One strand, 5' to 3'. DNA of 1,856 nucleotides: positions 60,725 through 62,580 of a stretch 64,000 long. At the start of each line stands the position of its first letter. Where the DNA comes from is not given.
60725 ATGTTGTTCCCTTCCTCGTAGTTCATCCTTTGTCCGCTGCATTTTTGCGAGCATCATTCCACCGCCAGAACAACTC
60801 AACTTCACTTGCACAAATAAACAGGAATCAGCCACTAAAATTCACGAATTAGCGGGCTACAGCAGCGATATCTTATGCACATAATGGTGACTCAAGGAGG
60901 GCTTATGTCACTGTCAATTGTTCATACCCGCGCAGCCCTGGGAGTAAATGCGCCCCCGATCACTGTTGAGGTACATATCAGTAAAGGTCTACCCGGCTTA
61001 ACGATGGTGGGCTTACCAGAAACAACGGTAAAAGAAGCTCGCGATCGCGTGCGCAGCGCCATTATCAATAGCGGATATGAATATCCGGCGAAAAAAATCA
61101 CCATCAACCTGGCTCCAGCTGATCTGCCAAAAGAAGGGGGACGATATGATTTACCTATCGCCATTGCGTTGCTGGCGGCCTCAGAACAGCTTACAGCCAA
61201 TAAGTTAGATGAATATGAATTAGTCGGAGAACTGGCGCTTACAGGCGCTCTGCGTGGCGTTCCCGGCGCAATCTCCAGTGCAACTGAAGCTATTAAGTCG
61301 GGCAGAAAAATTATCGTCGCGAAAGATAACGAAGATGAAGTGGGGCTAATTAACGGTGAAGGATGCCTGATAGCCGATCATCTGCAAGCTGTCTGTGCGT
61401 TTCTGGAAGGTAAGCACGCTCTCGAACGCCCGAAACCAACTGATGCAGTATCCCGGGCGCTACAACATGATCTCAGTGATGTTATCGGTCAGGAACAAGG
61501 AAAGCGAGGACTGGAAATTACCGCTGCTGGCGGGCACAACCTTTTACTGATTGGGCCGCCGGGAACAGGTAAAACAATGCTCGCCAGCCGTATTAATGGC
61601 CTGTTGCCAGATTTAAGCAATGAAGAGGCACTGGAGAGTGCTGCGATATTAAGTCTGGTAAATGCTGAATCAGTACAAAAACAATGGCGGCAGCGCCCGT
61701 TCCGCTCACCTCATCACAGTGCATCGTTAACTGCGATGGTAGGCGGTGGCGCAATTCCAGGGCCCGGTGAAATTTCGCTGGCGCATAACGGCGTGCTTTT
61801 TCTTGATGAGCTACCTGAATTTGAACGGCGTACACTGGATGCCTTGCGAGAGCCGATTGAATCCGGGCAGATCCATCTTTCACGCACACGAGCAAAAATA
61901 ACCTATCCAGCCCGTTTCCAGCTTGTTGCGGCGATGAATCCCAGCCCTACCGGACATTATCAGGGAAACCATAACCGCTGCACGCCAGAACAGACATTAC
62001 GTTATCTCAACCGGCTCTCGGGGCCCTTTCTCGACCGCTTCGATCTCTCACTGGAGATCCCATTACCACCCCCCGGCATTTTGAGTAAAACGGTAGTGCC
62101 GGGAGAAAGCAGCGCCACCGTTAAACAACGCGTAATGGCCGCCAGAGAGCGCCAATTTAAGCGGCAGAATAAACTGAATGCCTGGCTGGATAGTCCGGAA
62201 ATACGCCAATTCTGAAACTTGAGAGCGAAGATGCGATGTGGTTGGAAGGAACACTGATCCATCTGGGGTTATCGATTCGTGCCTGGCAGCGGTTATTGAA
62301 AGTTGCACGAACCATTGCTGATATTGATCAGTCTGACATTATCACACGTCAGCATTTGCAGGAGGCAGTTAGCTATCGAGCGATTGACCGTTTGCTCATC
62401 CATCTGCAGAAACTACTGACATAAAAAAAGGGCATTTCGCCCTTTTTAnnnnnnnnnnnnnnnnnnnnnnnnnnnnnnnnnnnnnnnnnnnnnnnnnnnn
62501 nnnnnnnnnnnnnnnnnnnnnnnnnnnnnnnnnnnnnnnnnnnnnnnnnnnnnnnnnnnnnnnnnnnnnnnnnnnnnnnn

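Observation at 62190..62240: yifB/comM reading frame broken by an apparent single-nucleotide frameshift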

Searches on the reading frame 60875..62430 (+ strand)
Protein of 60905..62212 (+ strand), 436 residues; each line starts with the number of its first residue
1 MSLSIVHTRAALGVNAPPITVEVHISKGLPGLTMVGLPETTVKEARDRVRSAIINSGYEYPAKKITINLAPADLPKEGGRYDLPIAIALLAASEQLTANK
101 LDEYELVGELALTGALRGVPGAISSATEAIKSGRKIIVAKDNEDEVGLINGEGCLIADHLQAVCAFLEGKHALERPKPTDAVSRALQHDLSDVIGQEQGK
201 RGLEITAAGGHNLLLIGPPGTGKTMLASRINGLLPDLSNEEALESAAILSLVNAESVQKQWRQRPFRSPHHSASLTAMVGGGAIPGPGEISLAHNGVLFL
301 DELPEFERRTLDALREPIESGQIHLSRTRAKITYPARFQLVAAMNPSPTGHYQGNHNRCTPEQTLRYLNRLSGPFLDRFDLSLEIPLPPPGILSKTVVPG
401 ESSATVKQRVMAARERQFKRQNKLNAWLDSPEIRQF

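Call 15: list_cluster_members(proteins=[window:60905-62212:+, window:60875-62212:+, window:62236-62421:+])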
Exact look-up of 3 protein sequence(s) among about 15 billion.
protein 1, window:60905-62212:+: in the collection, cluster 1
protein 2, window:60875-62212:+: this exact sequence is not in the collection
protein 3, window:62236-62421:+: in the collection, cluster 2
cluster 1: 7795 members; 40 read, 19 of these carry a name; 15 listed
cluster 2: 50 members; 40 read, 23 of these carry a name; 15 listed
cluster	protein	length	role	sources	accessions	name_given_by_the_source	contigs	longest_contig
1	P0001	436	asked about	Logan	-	-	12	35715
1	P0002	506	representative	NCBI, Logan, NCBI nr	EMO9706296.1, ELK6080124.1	YifB family Mg chelatase-like AAA ATPase [Escherichia coli]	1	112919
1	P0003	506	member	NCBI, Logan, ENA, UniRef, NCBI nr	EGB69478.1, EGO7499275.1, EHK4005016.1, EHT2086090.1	TPA: YifB family Mg chelatase-like AAA ATPase [Escherichia coli] | Uncharacterized protein YifB n=1 Tax=Escherichia coli TaxID=562 RepID=A0A854BQ79_ECOLX | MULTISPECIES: YifB family Mg chelatase-like AAA ATPase [Escherichia]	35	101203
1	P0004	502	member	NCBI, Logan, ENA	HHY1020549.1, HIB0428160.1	TPA: YifB family Mg chelatase-like AAA ATPase [Escherichia coli]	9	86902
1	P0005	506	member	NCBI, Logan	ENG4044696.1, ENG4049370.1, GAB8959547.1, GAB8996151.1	YifB family Mg chelatase-like AAA ATPase [Escherichia coli]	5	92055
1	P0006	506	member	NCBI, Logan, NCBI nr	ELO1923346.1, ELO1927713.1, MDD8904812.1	YifB family Mg chelatase-like AAA ATPase [Escherichia coli]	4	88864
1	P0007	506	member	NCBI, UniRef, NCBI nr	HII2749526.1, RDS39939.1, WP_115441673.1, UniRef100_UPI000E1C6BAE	YifB family Mg chelatase-like AAA ATPase [Escherichia coli] | YifB family Mg chelatase-like AAA ATPase n=1 Tax=Escherichia coli TaxID=562 ...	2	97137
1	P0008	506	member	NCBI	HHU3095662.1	TPA: YifB family Mg chelatase-like AAA ATPase [Escherichia coli]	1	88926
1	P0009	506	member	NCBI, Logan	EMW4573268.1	YifB family Mg chelatase-like AAA ATPase [Escherichia coli]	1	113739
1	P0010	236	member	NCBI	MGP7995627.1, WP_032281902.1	YifB family Mg chelatase-like AAA ATPase, partial [Escherichia coli]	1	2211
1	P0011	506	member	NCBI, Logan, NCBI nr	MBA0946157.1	YifB family Mg chelatase-like AAA ATPase [Escherichia coli]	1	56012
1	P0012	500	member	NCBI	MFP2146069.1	YifB family Mg chelatase-like AAA ATPase [Escherichia coli]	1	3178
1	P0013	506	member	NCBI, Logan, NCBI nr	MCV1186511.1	YifB family Mg chelatase-like AAA ATPase [Escherichia coli]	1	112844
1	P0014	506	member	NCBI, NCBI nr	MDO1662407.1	YifB family Mg chelatase-like AAA ATPase [Escherichia coli]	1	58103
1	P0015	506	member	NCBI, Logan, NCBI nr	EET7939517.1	YifB family Mg chelatase-like AAA ATPase [Escherichia coli]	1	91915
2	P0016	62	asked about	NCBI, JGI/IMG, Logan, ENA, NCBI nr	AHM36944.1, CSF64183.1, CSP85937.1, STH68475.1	Putative magnesium chelatase [Escherichia coli] | magnesium chelatase family protein | hypothetical protein CF57_30625 [Escherichia coli]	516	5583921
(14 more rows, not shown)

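Call 16: find_encoding_contigs(protein=P0001, flank=3000, max_places=10)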
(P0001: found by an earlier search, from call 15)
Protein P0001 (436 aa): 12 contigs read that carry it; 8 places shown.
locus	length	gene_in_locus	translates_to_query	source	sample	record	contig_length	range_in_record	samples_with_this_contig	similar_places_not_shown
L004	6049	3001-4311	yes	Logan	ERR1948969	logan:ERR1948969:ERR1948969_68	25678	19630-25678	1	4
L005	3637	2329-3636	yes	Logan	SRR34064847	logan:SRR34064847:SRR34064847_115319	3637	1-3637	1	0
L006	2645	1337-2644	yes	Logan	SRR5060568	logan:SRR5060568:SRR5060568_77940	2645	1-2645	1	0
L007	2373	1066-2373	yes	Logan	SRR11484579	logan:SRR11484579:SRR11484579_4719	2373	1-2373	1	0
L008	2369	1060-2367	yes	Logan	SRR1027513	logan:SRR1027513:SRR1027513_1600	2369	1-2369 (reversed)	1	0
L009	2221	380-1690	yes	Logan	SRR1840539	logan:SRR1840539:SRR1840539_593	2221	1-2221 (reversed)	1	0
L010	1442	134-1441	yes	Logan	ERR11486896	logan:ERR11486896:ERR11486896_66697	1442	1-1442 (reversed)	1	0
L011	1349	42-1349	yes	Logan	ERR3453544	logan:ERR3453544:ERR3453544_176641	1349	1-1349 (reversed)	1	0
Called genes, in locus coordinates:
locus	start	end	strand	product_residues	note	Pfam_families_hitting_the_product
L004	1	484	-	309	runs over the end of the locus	PF01063:Aminotran_4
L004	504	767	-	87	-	PF13710:ACT_5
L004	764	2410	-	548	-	PF02776:TPP_enzyme_N, PF00205:TPP_enzyme_M, PF02775:TPP_enzyme_C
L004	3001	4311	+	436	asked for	PF13541:ChlI, PF01078:Mg_chelatase, PF00158:Sigma54_activat (faint), PF07728:AAA_5, PF00493:MCM, PF13335:Mg_chelatase_C (weak)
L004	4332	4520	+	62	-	PF13335:Mg_chelatase_C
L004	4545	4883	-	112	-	PF04219:DUF413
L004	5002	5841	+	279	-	PF00126:HTH_1, PF03466:LysR_substrate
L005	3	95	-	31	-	PF13710:ACT_5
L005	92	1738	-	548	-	PF02776:TPP_enzyme_N, PF00205:TPP_enzyme_M, PF02775:TPP_enzyme_C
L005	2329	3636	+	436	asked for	PF13541:ChlI, PF01078:Mg_chelatase, PF00158:Sigma54_activat (faint), PF07728:AAA_5, PF00493:MCM, PF13335:Mg_chelatase_C (weak)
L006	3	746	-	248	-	?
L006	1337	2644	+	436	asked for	PF13541:ChlI, PF01078:Mg_chelatase, PF00158:Sigma54_activat (faint), PF07728:AAA_5, PF00493:MCM, PF13335:Mg_chelatase_C (weak)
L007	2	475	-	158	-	?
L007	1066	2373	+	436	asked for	PF13541:ChlI, PF01078:Mg_chelatase, PF00158:Sigma54_activat (faint), PF07728:AAA_5, PF00493:MCM, PF13335:Mg_chelatase_C (weak)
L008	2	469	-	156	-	?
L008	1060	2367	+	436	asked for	PF13541:ChlI, PF01078:Mg_chelatase, PF00158:Sigma54_activat (faint), PF07728:AAA_5, PF00493:MCM, PF13335:Mg_chelatase_C (weak)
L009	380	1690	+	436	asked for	PF13541:ChlI, PF01078:Mg_chelatase, PF00158:Sigma54_activat (faint), PF07728:AAA_5, PF00493:MCM, PF13335:Mg_chelatase_C (weak)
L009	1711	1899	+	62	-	PF13335:Mg_chelatase_C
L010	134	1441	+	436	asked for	PF13541:ChlI, PF01078:Mg_chelatase, PF00158:Sigma54_activat (faint), PF07728:AAA_5, PF00493:MCM, PF13335:Mg_chelatase_C (weak)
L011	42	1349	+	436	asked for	PF13541:ChlI, PF01078:Mg_chelatase, PF00158:Sigma54_activat (faint), PF07728:AAA_5, PF00493:MCM, PF13335:Mg_chelatase_C (weak)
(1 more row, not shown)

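Call 20: search_solved_structures(query=L001:3031-4548:+, max_evalue=0.001, show_alignments=2)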
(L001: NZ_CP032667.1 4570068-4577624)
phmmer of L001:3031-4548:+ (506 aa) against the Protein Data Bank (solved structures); distinct sequences matched with E-value up to 0.001: 12.
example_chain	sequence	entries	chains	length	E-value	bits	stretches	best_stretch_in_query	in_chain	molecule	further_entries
8rxd_F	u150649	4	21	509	2.5e-141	475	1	1-493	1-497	Competence related protein ComM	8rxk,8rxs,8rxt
1g8p_A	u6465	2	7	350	3.8e-09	39.1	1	286-347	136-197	MAGNESIUM-CHELATASE 38 KDA SUBUNIT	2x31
3k1j_A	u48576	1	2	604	3.4e-08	35.9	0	190-242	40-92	ATP-dependent protease Lon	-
4zpx_A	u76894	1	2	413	5.5e-06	28.6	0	190-242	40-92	ATP-dependent protease Lon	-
22vt_6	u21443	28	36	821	9.2e-06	27.9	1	287-383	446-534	DNA replication licensing factor MCM6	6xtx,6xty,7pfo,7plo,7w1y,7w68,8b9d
6raw_6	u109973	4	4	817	1e-05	27.7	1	287-383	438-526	DNA replication licensing factor Mcm6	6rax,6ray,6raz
8q6o_E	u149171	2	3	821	1.5e-05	27.3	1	287-494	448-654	Maternal DNA replication licensing factor mcm6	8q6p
8ouw_6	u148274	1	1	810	2e-05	26.8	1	287-382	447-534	DNA replication licensing factor mcm-6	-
8osf_A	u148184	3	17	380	2.2e-05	26.7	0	286-347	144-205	Magnesium-chelatase subunit ChlI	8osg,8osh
22vt_7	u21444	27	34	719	5.5e-05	25.4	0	182-382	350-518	DNA replication licensing factor MCM7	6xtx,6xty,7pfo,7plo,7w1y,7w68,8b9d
9caq_7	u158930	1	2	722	5.5e-05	25.4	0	182-382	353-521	DNA replication licensing factor MCM7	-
6l8d_A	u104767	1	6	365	0.00045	22.4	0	286-347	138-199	Magnesium-chelatase subunit ChlI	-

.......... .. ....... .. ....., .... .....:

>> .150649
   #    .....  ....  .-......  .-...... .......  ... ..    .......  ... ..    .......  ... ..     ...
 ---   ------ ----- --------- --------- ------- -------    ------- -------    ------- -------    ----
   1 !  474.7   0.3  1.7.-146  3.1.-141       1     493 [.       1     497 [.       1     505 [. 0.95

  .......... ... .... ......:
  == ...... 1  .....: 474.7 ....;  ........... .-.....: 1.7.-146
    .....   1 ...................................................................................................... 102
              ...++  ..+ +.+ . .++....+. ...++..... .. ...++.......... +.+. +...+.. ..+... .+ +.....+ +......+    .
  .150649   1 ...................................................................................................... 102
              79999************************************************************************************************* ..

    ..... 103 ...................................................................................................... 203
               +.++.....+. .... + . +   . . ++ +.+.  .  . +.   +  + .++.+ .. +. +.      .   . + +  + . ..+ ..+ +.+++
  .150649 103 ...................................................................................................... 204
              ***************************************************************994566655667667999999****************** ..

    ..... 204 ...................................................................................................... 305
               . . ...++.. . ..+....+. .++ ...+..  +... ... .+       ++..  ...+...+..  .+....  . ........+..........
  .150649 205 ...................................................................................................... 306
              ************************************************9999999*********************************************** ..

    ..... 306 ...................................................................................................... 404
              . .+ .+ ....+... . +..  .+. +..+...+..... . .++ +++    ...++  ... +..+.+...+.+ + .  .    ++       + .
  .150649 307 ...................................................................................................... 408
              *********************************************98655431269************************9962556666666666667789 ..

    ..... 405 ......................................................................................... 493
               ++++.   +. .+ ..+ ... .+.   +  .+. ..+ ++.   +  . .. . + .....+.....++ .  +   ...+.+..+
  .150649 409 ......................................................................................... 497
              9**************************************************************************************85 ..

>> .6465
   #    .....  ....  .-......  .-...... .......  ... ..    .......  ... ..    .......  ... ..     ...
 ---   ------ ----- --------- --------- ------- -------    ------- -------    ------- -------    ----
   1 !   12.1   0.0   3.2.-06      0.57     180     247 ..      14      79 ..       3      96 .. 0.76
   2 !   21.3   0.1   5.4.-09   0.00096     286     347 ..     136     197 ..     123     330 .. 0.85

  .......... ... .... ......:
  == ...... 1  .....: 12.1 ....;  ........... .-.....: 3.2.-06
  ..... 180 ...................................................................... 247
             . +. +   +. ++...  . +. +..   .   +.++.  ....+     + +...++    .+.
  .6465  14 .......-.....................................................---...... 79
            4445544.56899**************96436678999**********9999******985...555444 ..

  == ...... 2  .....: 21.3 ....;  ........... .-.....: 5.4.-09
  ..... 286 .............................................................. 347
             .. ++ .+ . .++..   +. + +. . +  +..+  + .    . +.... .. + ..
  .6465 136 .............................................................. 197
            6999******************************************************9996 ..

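Call 21: profile_search(protein=L001:3031-4548:+)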
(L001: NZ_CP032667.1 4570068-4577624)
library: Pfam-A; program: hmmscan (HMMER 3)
A. the first sequence (506 residues): domains with independent E <= 10: 24; with E <= 0.001: 6
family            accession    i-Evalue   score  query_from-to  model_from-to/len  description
Mg_chelatase      PF01078.27    2.5e-89   298.6     189-386         1-200/207  Magnesium chelatase, subunit ChlI
ChlI              PF13541.12    2.5e-44   150.5      21-142         1-121/121  Subunit ChlI of Mg-chelatase
Mg_chelatase_C    PF13335.12    1.1e-29   103.3     400-492         1-94/94  Magnesium chelatase, subunit ChlI C-terminal
AAA_5             PF07728.20    4.4e-12    46.6     212-349         1-126/139  AAA domain (dynein-related subfamily)
MCM               PF00493.29    1.3e-08    34.6     287-382       114-201/224  MCM P-loop domain
Sigma54_activat   PF00158.32    0.00041    20.5     207-347        19-144/168  Sigma-54 interaction domain
AAA               PF00004.35     0.0013    19.6     213-234         1-22/131  ATPase family associated with various cellular activities (AAA)
AAA_16            PF13191.12      0.014    16.3     207-231        20-45/167  AAA ATPase domain
bpMoxR            PF20030.5       0.015    14.8     187-231         8-52/205  MoxR domain in the MoxR-vWA-beta-propeller ternary systems
ABC_tran          PF00005.33      0.018    16.1     203-247         4-48/137  ABC transporter
AAA_22            PF13401.12      0.021    15.6     212-235         7-30/130  AAA domain
AAA_7             PF12775.13      0.049    13.6     205-232        28-55/181  P-loop containing dynein motor region
IstB_IS21         PF01695.23      0.061    13.3     211-228        93-110/238  IstB-like ATP binding protein
ResIII            PF04851.21      0.065    13.6     208-264        21-72/164  Type III restriction enzyme, res subunit
AAA_19            PF13245.12      0.096    13.3     207-240         8-41/134  AAA domain
AAA_24            PF13479.12       0.12    12.6     212-232         4-24/195  AAA domain
RuvB_N            PF05496.18       0.15    12.3     189-230         5-53/159  Holliday junction DNA helicase RuvB P-loop domain
nSTAND3           PF20720.3        0.17    12.0     211-229        18-36/155  Novel STAND NTPase 3
NPHP3_N           PF24883.2        0.19    12.4     211-231        23-43/164  Nephrocystin 3, N-terminal
AAA_lid_2         PF17863.7        0.25    11.6     450-489         7-46/74  AAA lid domain
LonB_AAA-LID      PF20436.4        0.39    11.2     443-491        13-61/65  Archaeal LonB, AAA+ ATPase LID domain
AAA_18            PF13238.12       0.71    10.8     214-240         2-30/128  AAA domain
MCM               PF00493.29        1.7     8.1     200-236        47-83/224  MCM P-loop domain
Sigma54_activ_2   PF14532.12          4     8.1     202-228        13-39/138  Sigma-54 interaction domain

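Call 42: find_encoding_contigs(protein=P0016, flank=2500, max_places=10)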
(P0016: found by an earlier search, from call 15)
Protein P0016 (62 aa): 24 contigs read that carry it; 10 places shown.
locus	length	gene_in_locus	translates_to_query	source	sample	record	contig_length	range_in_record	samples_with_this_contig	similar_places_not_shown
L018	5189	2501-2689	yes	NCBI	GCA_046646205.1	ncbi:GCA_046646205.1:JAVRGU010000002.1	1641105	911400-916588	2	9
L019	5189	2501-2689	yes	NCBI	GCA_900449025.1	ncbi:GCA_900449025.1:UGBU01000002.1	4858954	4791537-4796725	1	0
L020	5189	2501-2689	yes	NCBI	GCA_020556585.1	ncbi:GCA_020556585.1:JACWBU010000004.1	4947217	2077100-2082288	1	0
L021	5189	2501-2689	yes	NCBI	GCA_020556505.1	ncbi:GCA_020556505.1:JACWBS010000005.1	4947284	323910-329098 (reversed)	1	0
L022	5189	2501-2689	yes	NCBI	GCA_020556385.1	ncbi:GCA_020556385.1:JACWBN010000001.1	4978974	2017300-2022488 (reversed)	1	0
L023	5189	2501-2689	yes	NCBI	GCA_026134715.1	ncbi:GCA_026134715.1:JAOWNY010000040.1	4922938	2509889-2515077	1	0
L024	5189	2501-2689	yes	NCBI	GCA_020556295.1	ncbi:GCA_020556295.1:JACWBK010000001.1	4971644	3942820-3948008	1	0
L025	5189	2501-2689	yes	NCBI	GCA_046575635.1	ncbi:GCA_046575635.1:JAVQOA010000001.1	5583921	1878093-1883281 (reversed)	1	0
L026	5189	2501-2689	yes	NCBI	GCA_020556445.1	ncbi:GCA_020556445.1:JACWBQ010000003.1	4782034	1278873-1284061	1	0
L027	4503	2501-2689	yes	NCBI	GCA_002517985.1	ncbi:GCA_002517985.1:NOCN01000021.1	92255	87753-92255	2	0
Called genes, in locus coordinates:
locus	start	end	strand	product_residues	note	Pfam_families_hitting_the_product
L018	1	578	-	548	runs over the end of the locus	PF02776:TPP_enzyme_N, PF00205:TPP_enzyme_M, PF02775:TPP_enzyme_C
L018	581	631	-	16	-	-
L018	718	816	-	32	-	PF08046:IlvGEDA_leader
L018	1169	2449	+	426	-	PF13541:ChlI, PF00158:Sigma54_activat (faint), PF01078:Mg_chelatase, PF07728:AAA_5, PF00493:MCM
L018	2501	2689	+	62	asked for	PF13335:Mg_chelatase_C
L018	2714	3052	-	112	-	PF04219:DUF413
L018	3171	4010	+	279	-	PF00126:HTH_1, PF03466:LysR_substrate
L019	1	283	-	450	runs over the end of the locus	PF00205:TPP_enzyme_M, PF02775:TPP_enzyme_C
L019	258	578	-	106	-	PF02776:TPP_enzyme_N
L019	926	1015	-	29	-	-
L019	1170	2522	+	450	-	PF13541:ChlI, PF00158:Sigma54_activat (faint), PF01078:Mg_chelatase, PF07728:AAA_5, PF00493:MCM, PF13335:Mg_chelatase_C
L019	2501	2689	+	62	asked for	PF13335:Mg_chelatase_C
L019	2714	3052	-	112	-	PF04219:DUF413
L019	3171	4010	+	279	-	PF00126:HTH_1, PF03466:LysR_substrate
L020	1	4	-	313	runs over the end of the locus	PF00205:TPP_enzyme_M, PF02775:TPP_enzyme_C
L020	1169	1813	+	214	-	PF13541:ChlI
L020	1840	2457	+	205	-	PF01078:Mg_chelatase, PF00493:MCM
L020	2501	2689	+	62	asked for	PF13335:Mg_chelatase_C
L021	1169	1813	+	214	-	PF13541:ChlI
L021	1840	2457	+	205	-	PF01078:Mg_chelatase, PF00493:MCM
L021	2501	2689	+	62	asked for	PF13335:Mg_chelatase_C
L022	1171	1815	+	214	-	PF13541:ChlI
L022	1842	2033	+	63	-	PF01078:Mg_chelatase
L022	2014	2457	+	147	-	PF00493:MCM, PF01078:Mg_chelatase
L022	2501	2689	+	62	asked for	PF13335:Mg_chelatase_C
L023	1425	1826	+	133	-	PF13541:ChlI (weak)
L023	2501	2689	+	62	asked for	PF13335:Mg_chelatase_C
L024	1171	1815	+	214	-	PF13541:ChlI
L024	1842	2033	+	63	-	PF01078:Mg_chelatase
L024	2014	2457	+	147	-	PF00493:MCM, PF01078:Mg_chelatase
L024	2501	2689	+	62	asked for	PF13335:Mg_chelatase_C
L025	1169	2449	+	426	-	PF13541:ChlI, PF00158:Sigma54_activat (faint), PF01078:Mg_chelatase, PF07728:AAA_5, PF00493:MCM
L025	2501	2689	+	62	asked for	PF13335:Mg_chelatase_C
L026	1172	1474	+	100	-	PF13541:ChlI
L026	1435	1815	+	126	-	PF13541:ChlI, PF01078:Mg_chelatase (faint)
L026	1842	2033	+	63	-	PF01078:Mg_chelatase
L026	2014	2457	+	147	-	PF00493:MCM, PF01078:Mg_chelatase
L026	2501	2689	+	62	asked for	PF13335:Mg_chelatase_C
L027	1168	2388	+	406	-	PF13541:ChlI, PF01078:Mg_chelatase, PF00158:Sigma54_activat (faint), PF07728:AAA_5, PF00493:MCM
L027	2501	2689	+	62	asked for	PF13335:Mg_chelatase_C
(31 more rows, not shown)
